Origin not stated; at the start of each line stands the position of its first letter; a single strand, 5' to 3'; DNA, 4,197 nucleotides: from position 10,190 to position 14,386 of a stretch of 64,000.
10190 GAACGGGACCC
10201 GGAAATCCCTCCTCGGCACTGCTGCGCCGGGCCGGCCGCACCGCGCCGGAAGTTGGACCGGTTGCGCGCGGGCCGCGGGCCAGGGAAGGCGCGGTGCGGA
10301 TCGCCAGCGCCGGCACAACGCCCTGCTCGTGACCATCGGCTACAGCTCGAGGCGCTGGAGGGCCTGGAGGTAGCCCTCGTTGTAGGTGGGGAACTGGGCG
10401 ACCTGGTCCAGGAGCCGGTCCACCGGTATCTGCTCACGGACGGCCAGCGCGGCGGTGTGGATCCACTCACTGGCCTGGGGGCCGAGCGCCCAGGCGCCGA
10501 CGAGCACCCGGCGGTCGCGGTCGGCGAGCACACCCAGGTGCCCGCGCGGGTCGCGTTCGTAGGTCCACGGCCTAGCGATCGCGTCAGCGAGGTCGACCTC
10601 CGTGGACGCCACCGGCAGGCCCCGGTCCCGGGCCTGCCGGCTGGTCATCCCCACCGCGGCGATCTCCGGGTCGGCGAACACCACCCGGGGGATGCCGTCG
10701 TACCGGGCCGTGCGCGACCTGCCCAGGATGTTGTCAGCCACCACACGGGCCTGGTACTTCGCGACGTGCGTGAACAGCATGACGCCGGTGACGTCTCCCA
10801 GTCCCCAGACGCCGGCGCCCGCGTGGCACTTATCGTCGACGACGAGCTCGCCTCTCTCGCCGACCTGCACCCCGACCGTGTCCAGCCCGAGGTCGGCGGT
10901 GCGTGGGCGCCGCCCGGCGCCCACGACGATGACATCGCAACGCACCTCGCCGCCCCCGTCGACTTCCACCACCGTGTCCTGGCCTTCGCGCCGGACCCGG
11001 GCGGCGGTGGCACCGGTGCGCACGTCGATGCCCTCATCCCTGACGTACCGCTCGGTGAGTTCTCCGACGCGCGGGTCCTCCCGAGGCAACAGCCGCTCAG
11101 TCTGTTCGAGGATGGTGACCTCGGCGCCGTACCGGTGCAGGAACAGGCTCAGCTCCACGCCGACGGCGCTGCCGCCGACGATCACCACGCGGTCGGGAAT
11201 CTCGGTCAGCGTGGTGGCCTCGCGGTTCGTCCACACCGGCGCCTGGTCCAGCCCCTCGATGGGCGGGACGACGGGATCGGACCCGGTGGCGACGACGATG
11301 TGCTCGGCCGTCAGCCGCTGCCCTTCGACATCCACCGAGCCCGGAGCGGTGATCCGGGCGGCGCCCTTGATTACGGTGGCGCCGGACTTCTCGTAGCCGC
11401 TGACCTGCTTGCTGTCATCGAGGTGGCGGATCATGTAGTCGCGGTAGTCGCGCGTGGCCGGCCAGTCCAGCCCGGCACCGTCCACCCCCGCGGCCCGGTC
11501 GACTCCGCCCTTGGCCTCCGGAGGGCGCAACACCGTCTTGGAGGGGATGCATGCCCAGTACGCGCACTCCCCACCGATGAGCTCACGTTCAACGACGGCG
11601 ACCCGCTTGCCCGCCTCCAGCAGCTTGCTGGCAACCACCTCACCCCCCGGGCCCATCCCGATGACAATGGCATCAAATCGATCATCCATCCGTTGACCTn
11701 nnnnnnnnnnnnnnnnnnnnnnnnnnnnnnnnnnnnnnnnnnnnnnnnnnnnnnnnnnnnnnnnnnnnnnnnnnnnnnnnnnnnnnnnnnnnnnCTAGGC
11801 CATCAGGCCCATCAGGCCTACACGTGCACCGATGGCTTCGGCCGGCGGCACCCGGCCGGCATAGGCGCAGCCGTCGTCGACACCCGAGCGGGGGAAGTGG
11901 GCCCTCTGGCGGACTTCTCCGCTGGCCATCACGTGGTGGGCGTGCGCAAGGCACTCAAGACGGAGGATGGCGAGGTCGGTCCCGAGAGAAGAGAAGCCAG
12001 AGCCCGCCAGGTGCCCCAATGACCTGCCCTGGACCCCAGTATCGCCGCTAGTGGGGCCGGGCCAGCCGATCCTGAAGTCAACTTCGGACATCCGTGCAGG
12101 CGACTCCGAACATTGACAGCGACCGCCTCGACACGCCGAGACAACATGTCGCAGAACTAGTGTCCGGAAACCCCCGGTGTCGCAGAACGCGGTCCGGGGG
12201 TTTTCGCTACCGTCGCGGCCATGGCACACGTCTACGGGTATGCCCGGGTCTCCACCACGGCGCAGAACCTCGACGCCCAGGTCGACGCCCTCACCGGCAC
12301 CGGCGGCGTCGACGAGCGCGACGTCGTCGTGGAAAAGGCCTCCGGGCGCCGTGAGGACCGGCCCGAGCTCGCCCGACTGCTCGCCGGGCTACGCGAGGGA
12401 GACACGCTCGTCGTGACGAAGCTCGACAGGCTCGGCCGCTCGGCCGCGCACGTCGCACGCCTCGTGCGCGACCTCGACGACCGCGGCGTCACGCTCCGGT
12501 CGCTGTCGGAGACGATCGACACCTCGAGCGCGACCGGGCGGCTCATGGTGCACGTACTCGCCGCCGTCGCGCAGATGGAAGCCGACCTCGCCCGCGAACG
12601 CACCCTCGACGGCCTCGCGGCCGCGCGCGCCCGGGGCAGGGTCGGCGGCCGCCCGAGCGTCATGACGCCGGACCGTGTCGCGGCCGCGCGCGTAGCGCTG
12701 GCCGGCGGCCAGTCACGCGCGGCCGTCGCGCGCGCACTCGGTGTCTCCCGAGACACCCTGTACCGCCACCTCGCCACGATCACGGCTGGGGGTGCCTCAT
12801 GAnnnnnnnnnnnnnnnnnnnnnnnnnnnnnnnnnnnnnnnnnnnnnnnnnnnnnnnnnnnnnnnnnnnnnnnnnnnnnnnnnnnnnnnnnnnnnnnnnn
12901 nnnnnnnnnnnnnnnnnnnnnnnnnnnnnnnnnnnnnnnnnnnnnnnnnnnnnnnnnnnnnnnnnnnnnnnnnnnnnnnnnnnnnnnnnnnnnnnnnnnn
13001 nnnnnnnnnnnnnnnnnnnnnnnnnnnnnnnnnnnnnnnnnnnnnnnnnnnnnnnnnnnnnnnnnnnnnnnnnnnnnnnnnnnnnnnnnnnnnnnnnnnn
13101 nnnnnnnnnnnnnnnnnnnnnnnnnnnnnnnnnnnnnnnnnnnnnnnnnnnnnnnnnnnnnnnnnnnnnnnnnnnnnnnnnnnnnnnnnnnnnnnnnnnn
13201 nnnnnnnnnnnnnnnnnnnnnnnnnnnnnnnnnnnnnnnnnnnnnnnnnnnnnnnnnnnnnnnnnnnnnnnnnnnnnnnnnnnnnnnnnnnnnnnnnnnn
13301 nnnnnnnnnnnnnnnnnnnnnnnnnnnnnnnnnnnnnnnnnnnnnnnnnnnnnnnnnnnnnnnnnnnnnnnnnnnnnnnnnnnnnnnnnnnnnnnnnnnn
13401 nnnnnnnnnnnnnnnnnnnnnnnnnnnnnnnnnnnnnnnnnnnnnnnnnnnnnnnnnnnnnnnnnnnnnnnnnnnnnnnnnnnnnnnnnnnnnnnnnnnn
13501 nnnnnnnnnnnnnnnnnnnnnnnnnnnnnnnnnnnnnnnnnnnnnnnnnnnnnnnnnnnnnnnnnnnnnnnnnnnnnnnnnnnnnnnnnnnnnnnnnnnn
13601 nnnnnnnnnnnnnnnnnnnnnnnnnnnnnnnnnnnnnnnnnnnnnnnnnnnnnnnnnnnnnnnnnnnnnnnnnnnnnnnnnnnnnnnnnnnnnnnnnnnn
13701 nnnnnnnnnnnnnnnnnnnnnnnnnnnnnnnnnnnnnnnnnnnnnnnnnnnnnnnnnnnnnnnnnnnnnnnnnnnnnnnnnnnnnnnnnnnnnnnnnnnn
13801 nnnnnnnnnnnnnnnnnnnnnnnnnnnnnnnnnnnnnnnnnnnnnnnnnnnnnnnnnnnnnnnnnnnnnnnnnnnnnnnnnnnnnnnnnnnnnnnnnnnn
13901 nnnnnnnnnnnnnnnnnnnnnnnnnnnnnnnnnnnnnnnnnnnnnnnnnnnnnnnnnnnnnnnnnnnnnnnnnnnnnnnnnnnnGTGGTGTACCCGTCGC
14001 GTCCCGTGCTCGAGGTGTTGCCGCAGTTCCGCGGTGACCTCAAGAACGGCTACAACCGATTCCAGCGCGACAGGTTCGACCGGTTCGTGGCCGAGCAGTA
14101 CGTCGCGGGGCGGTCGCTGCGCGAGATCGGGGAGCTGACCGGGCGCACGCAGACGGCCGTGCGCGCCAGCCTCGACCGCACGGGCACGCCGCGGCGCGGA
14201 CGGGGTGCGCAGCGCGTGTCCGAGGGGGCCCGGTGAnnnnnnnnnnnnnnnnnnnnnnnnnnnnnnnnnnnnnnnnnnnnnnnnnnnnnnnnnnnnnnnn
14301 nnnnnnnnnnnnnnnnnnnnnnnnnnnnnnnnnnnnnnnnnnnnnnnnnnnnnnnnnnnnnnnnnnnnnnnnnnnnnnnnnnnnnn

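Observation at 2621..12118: Tn5053/Tn402-family tniABQR transposon with high-GC codon usage carrying a merR-merA-merB cargo but no merT/merP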

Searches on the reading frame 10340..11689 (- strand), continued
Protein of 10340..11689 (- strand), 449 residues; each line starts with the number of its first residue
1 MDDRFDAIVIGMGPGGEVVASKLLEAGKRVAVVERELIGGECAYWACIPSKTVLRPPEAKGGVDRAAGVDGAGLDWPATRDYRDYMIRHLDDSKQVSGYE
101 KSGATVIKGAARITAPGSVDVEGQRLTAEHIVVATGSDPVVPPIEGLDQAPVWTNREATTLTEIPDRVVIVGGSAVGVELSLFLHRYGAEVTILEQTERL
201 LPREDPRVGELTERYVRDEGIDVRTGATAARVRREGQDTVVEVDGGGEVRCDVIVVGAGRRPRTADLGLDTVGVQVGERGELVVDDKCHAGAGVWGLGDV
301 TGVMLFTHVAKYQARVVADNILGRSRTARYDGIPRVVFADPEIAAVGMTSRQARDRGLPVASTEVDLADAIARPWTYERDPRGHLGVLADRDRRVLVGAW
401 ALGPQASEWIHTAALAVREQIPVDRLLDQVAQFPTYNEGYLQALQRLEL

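Call 66: get_annotated_region(hit=H43, flank=5000)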
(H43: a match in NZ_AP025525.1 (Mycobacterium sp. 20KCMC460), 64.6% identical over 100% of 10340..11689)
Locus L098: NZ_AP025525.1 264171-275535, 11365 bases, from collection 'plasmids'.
description: Mycobacterium sp. 20KCMC460 plasmid p20KCMC460_01, complete sequence
organism: Mycobacterium sp. 20KCMC460 (NCBI taxid 2903536)
taxonomy: Bacteria; Actinomycetota; Actinomycetes; Mycobacteriales; Mycobacteriaceae; Mycobacterium; Mycobacterium sp. 20KCMC460
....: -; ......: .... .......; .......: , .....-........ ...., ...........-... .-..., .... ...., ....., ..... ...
typing (MOB-suite, as given by PLSDB): mobilizable; replicon rep_cluster_519; relaxase MOBF,MOBP
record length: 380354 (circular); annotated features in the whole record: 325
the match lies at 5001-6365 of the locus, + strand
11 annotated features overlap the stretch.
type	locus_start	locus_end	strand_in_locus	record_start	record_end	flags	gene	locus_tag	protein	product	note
CDS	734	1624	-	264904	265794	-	-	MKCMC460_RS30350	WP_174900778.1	cytochrome c biogenesis protein CcdA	GO:0017004 - cytochrome complex assembly [Evidence IEA]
CDS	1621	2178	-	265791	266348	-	-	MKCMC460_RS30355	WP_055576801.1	redoxin family protein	-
CDS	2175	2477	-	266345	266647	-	-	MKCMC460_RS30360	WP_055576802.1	hypothetical protein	-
CDS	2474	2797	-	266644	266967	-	-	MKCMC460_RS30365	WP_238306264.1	metalloregulator ArsR/SmtB family transcription factor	GO:0006355 - regulation of DNA-templated transcription [Evidence IEA]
CDS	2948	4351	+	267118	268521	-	merA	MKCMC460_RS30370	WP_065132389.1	mercury(II) reductase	-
CDS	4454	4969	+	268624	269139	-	-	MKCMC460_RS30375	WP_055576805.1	hypothetical protein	-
CDS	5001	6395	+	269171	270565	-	-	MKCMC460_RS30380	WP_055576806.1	NAD(P)/FAD-dependent oxidoreductase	-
CDS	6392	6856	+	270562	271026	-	-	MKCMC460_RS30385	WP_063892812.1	MerR family transcriptional regulator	GO:0006355 - regulation of DNA-templated transcription [Evidence IEA]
CDS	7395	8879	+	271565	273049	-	-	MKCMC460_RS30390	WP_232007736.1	site-specific integrase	GO:0015074 - DNA integration [Evidence IEA]; GO:0006310 - DNA recombination [Evidence IEA]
CDS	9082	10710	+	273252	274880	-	-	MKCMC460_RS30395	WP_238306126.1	hypothetical protein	-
CDS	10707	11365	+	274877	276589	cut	-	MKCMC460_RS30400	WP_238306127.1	hypothetical protein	-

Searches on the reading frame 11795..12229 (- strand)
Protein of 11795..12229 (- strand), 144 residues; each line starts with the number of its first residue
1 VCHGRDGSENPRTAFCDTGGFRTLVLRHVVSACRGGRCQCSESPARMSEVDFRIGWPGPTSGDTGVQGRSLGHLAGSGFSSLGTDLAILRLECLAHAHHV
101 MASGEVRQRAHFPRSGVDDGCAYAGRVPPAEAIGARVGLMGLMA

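Call 9: search_protein_families(library=pfam, proteins=[window:11795-12229:-], max_evalue=0.01)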
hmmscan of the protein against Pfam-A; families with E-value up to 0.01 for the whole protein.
window:11795-12229:- (144 aa): 0 families

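Call 11: search_protein_families(library=ncbifam, proteins=[window:11795-12229:-], max_evalue=0.001)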
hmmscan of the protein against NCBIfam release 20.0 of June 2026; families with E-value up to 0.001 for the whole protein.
window:11795-12229:- (144 aa): 0 families
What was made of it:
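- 11795..12091 (-): orf98, a doubtful ORF in the 404-bp stretch between FDR2 and IRo. It has no Pfam or NCBIfam hit (calls 9, 11).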

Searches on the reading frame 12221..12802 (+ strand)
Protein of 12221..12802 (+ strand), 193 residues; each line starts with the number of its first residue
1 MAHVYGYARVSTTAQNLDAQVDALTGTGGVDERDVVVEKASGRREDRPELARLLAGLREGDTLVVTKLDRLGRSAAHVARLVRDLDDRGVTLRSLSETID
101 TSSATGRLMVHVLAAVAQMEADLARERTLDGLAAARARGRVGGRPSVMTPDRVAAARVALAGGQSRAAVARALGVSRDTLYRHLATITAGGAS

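Call 9: search_protein_families(library=pfam, proteins=[window:12221-12802:+], max_evalue=0.01)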
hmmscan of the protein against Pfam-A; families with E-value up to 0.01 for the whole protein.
window:12221-12802:+ (193 aa): 12 families
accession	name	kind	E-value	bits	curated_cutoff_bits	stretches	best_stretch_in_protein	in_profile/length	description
PF00239.26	Resolvase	-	2.6e-43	148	23.3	1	4-140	1-144/145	Resolvase, N terminal domain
PF02796.21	HTH_7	-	2.5e-07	31.2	23.8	1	143-185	1-43/45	Helix-turn-helix domain of resolvase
PF13384.12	HTH_23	-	1.6e-06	28.2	24.6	1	152-191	7-45/50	Homeodomain-like domain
PF13551.12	HTH_29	-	3.3e-05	24.3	28.1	1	159-192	7-41/64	Winged helix-turn helix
PF12840.13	HTH_20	-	4.2e-05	23.9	27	1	160-185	13-40/51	Helix-turn-helix domain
PF13518.12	HTH_28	-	0.00012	22.5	25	1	158-185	8-34/52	Helix-turn-helix domain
PF13309.12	HTH_22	-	0.00013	22.4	29.6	1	167-184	45-62/63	HTH domain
PF13936.12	HTH_38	-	0.00057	20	27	0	151-184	9-41/44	Helix-turn-helix domain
PF13556.12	HTH_30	-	0.00081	19.6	27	1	156-188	5-37/59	PucR C-terminal helix-turn-helix domain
PF25213.1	HVO_A0261_N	-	0.0022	18.3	35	0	149-188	10-49/86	HVO_A0261 N-terminal domain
PF02954.25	HTH_8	-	0.0034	17.5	22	1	166-184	21-39/42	Bacterial regulatory protein, Fis family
PF08279.18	HTH_11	-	0.0051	17.1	25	0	170-191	22-43/55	HTH domain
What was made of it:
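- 12221..12802 (+): ResX, an external serine resolvase (193 aa) whose res site was hit. This lies outside the element. Pfam Resolvase, 148 bits (call 9).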

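Call 11: search_protein_families(library=ncbifam, proteins=[window:12221-12802:+], max_evalue=0.001)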
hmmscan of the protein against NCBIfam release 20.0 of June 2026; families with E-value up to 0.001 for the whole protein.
window:12221-12802:+ (193 aa): 8 families
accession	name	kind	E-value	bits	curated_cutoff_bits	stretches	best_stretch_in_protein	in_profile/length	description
NF041201.1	recomb_XisF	equivalog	5.2e-24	85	375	1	5-141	2-142/465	fdxN element excision recombinase XisF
NF009949.0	PRK13413.1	equivalog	3.5e-16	59.5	272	1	4-187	2-196/203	master DNA invertase Mpi family serine-type recombinase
NF047343.1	SCCmet_CcrB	equivalog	8.1e-14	51.2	900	1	4-132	9-148/542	cassette chromosome recombinase CcrB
NF047347.1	SCCmet_CcrC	equivalog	1.7e-10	40.1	900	1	41-122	52-136/558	cassette chromosome recombinase CcrC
NF033518.0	transpos_IS607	equivalog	2e-08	34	110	1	3-79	55-138/187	IS607 family transposase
NF047344.1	SCCmet_CcrA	equivalog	1e-05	24.8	700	1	1-140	1-147/442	cassette chromosome recombinase CcrA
NF049883.1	resolv_YneB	equivalog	5.3e-05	22.8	175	1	7-119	5-126/211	YneB family resolvase-like protein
NF033545.0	transpos_IS630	equivalog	0.00022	20.8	100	0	155-191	4-40/299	IS630 family transposase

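Call 27: find_encoding_contigs(protein=window:12221-12802:+, flank=6000, max_places=10)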
Protein window:12221-12802:+ (193 aa): 4 contigs read that carry it; 4 places shown.
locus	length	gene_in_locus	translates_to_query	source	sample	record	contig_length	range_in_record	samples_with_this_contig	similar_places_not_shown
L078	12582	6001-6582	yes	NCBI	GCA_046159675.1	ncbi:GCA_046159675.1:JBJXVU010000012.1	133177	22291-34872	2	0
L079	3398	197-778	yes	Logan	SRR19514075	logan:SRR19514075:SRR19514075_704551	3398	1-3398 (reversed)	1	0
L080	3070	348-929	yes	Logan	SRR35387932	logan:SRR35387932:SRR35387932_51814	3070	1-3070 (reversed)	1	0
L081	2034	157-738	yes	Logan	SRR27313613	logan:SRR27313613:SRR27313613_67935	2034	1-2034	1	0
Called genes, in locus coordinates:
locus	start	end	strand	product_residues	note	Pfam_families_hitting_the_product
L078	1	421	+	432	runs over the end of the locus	PF06527:TniQ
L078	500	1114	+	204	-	PF00239:Resolvase, PF13551:HTH_29 (faint)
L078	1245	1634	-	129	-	PF00376:MerR, PF13411:MerR_1, PF09278:MerR-DNA-bind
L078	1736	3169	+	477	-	PF07992:Pyr_redox_2, PF12831:FAD_oxidored (weak), PF13738:Pyr_redox_3 (weak), PF00070:Pyr_redox, PF02852:Pyr_redox_dim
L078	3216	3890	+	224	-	PF12324:HTH_15, PF03243:MerB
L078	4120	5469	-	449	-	PF01494:FAD_binding_3 (faint), PF03486:HI0933_like (faint), PF07992:Pyr_redox_2, PF13450:NAD_binding_8 (faint), PF13738:Pyr_redox_3, PF00070:Pyr_redox, PF02852:Pyr_redox_dim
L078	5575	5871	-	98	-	-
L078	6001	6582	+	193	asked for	PF00239:Resolvase, PF13384:HTH_23 (faint), PF02796:HTH_7 (weak)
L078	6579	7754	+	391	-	-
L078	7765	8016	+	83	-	PF19575:HTH_58 (weak)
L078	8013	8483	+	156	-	-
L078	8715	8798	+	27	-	-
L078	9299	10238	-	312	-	PF13340:DUF4096, PF01609:DDE_Tnp_1, PF13586:DDE_Tnp_1_2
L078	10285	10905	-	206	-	PF03713:DUF305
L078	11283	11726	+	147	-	PF19650:DUF6153 (weak)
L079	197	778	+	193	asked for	PF00239:Resolvase, PF13384:HTH_23 (faint), PF02796:HTH_7 (weak)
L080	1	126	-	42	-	?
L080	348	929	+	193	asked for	PF00239:Resolvase, PF13384:HTH_23 (faint), PF02796:HTH_7 (weak)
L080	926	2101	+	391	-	-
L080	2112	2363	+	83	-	PF19575:HTH_58 (weak)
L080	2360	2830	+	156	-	-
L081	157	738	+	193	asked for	PF00239:Resolvase, PF13384:HTH_23 (faint), PF02796:HTH_7 (weak)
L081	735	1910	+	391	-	-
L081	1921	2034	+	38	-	?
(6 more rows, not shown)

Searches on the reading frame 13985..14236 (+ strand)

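Call 57: search_protein_families(library=pfam, proteins=[window:13985-14236:+], max_evalue=0.001)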
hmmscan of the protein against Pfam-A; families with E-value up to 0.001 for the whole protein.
window:13985-14236:+ (83 aa): 1 family
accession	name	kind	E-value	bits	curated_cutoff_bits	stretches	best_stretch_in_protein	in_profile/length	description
PF19575.5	HTH_58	-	9.1e-06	25.9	23.8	1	27-76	11-60/62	Helix-turn-helix domain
